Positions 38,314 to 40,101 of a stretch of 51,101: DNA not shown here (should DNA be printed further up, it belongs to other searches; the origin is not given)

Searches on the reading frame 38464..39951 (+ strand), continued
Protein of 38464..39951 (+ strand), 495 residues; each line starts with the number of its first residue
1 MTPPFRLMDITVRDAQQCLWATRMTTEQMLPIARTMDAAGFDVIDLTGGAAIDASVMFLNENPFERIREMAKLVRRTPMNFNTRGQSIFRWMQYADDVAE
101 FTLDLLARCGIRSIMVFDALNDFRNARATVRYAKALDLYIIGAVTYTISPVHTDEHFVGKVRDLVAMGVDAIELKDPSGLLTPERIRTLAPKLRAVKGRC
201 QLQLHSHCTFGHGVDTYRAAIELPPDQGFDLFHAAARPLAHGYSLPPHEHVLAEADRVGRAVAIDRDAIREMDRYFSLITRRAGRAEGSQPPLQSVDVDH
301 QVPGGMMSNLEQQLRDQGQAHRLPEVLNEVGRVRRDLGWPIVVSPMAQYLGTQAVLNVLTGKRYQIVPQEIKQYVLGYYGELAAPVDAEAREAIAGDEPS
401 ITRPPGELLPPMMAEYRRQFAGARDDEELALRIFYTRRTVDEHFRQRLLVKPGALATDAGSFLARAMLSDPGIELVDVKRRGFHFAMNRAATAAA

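Call 37: search_protein_families(library=pfam, proteins=[L005:14799-16256:+, L005:18369-19817:+, L005:19753-21234:+, L013:11857-13695:+, L013:15000-15974:-, L013:17662-19188:+, L013:19492-20865:-], max_evalue=0.00001)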
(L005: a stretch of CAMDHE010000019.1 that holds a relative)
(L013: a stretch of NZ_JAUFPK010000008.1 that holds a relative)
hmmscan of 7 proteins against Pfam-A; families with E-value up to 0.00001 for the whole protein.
L005:14799-16256:+ (485 aa): 2 families
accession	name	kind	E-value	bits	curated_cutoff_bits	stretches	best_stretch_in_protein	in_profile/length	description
PF00884.28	Sulfatase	-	5.8e-42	144.5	25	1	6-345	1-300/301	Sulfatase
PF16347.10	SGSH_C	-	1.4e-13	51.7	29.3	1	295-438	1-150/154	N-sulphoglucosamine sulphohydrolase, C-terminal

L005:18369-19817:+ (482 aa): 1 family
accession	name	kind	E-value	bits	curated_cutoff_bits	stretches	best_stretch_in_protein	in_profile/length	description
PF00171.27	Aldedh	-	9.3e-152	506.2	23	1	26-475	9-460/461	Aldehyde dehydrogenase family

L005:19753-21234:+ (493 aa): 1 family
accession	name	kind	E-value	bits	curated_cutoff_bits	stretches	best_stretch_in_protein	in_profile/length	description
PF00355.32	Rieske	-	7.8e-16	58.2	20.3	1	75-154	2-82/88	Rieske [2Fe-2S] domain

L013:11857-13695:+ (612 aa): 2 families
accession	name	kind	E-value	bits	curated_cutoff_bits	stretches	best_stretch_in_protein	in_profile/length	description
PF00916.26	Sulfate_transp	-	2.9e-102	342.7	23.2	1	40-408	1-380/380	Sulfate permease family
PF01740.26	STAS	-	1.9e-13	50.6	22.6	1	467-541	8-83/106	STAS domain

L013:15000-15974:- (324 aa): 1 family
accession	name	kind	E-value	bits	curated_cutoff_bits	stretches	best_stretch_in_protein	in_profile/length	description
PF12762.13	DDE_Tnp_IS1595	-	7.3e-11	42.7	27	1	143-295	2-146/153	ISXO2-like transposase domain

L013:17662-19188:+ (508 aa): 2 families
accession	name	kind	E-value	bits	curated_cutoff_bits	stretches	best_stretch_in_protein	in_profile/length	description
PF00078.32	RVT_1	-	1.9e-39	136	29.6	1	92-337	2-205/205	Reverse transcriptase (RNA-dependent DNA polymerase)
PF08388.16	GIIM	-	3.6e-10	40.1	23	1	377-432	21-77/80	Group II intron, maturase-specific domain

L013:19492-20865:- (457 aa): 3 families
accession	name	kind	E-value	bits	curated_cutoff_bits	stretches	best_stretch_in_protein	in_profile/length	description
PF13936.12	HTH_38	-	4.1e-18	65.3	27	1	77-120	1-44/44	Helix-turn-helix domain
PF13384.12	HTH_23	-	3.2e-07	30.4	24.6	0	84-120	5-41/50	Homeodomain-like domain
PF08281.18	Sigma70_r4_2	-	2.5e-06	27.5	25.7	0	81-119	11-49/54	Sigma-70, region 4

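Call 41: search_protein_families(library=ncbifam, proteins=[L005:14799-16256:+], max_evalue=1e-10)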
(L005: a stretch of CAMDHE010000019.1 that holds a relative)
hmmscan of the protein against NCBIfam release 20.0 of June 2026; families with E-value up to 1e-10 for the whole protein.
L005:14799-16256:+ (485 aa): 4 families
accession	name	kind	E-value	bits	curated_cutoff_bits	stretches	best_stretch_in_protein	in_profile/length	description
TIGR03417.1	chol_sulfatase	equivalog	3.7e-92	309.8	433.45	1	6-447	3-447/500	choline-sulfatase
NF010322.0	PRK13759.1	equivalog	5.8e-65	219.6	481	2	172-439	192-456/486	arylsulfatase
NF045661.1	HdlasePehA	equivalog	4.7e-47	160.7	900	1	178-451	195-494/506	phosphoric/sulfuric ester hydrolase PehA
NF052527.1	Mn_arylsulf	exception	1.5e-33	116.4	850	2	183-441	198-453/479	manganese-dependent arylsulfatase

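Call 45: search_protein_families(library=pfam, proteins=[L070:3910-6696:+, L070:6887-7927:+, L070:7924-8382:+, L070:11555-12400:+, L070:12407-14089:-, L066:4756-6522:-, L066:7075-8487:+, L066:11829-13364:+, L066:14753-15877:+, L066:3145-4422:-], max_evalue=0.00001)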
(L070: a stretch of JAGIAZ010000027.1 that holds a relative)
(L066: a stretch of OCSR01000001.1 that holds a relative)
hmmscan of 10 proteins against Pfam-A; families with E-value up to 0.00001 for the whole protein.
L070:3910-6696:+ (928 aa): 1 family
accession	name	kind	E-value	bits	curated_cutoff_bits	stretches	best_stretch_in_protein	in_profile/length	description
PF00391.29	PEP-utilizers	-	8e-24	83.5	23.1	1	844-914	2-72/72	PEP-utilising enzyme, mobile domain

L070:6887-7927:+ (346 aa): 1 family
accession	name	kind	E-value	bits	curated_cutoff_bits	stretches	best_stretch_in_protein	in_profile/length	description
PF01326.24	PPDK_N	-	1.2e-101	340.8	27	1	16-330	2-323/328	Pyruvate phosphate dikinase, AMP/ATP-binding domain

L070:7924-8382:+ (152 aa): 1 family
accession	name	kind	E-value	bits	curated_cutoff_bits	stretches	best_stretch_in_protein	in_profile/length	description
PF00364.28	Biotin_lipoyl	-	1.2e-14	54.3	22.1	1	74-145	2-71/73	Biotin-requiring enzyme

L070:11555-12400:+ (281 aa): 3 families
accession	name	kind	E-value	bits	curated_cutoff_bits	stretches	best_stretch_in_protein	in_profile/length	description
PF13344.12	Hydrolase_6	-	3e-19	69.4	27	1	15-119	1-100/101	Haloacid dehalogenase-like hydrolase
PF00702.32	Hydrolase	-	8.8e-13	49.5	26.4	1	14-234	3-186/191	haloacid dehalogenase-like hydrolase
PF13242.12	Hydrolase_like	-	2.9e-11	43.6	22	1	198-273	1-74/75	HAD-hyrolase-like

L070:12407-14089:- (560 aa): 4 families
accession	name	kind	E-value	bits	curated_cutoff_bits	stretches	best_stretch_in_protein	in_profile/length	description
PF13899.12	Thioredoxin_7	-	8.3e-15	55.1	27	1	87-170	2-83/83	Thioredoxin-like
PF13098.12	Thioredoxin_2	-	7.2e-12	46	27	1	99-191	1-104/104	Thioredoxin-like domain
PF00085.26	Thioredoxin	-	1.2e-06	29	23.5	1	100-192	15-102/103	Thioredoxin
PF03190.21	Thioredox_DsbH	-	2.3e-06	28.1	27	1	83-148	18-83/163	Protein of unknown function, DUF255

L066:4756-6522:- (588 aa): 2 families
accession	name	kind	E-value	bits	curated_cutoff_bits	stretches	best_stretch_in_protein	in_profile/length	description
PF01039.27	Carboxyl_trans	-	1e-96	325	22.3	1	107-564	3-474/493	Carboxyl transferase domain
PF03255.19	ACCA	-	1.2e-10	41.5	23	1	381-474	92-193/310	Acetyl co-enzyme A carboxylase carboxyltransferase-like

L066:7075-8487:+ (470 aa): 5 families
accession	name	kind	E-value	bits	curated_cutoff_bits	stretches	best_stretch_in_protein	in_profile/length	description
PF02786.22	CPSase_L_D2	-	8.7e-79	264.4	19.8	1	122-329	1-209/211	Carbamoyl-phosphate synthase L chain, ATP binding domain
PF00289.28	Biotin_carb_N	-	1.8e-44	151.2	25.5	1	9-117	2-110/110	Biotin carboxylase, N-terminal domain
PF02785.25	Biotin_carb_C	-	6.1e-43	145.8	32.4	1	343-449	1-107/108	Biotin carboxylase C-terminal domain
PF07478.18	Dala_Dala_lig_C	-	3.2e-12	46.8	24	1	147-298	25-174/204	D-ala D-ala ligase C-terminus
PF02222.28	ATP-grasp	-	4.4e-11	43.2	27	1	138-299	10-162/179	ATP-grasp domain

L066:11829-13364:+ (511 aa): 2 families
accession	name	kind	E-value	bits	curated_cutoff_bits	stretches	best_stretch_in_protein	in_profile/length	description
PF00501.34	AMP-binding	-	2.4e-70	237.7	29.9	1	7-372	2-384/384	AMP-binding enzyme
PF13193.12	AMP-binding_C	-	4.3e-21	76.1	24.5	1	422-497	1-76/76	AMP-binding enzyme C-terminal domain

L066:14753-15877:+ (374 aa): 1 family
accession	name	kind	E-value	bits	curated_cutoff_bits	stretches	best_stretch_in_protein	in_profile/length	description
PF13609.12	Porin_4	-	1.3e-51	176.7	27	1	7-346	1-310/310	Gram-negative porin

L066:3145-4422:- (425 aa): 2 families
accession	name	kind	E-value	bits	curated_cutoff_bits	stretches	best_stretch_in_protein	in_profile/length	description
PF07690.21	MFS_1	-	2.3e-41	142.3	33.4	1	15-364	2-346/347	Major Facilitator Superfamily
PF03137.26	OATP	-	2.8e-06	26.4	25.8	0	196-303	274-381/545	Organic Anion Transporter Polypeptide (OATP) family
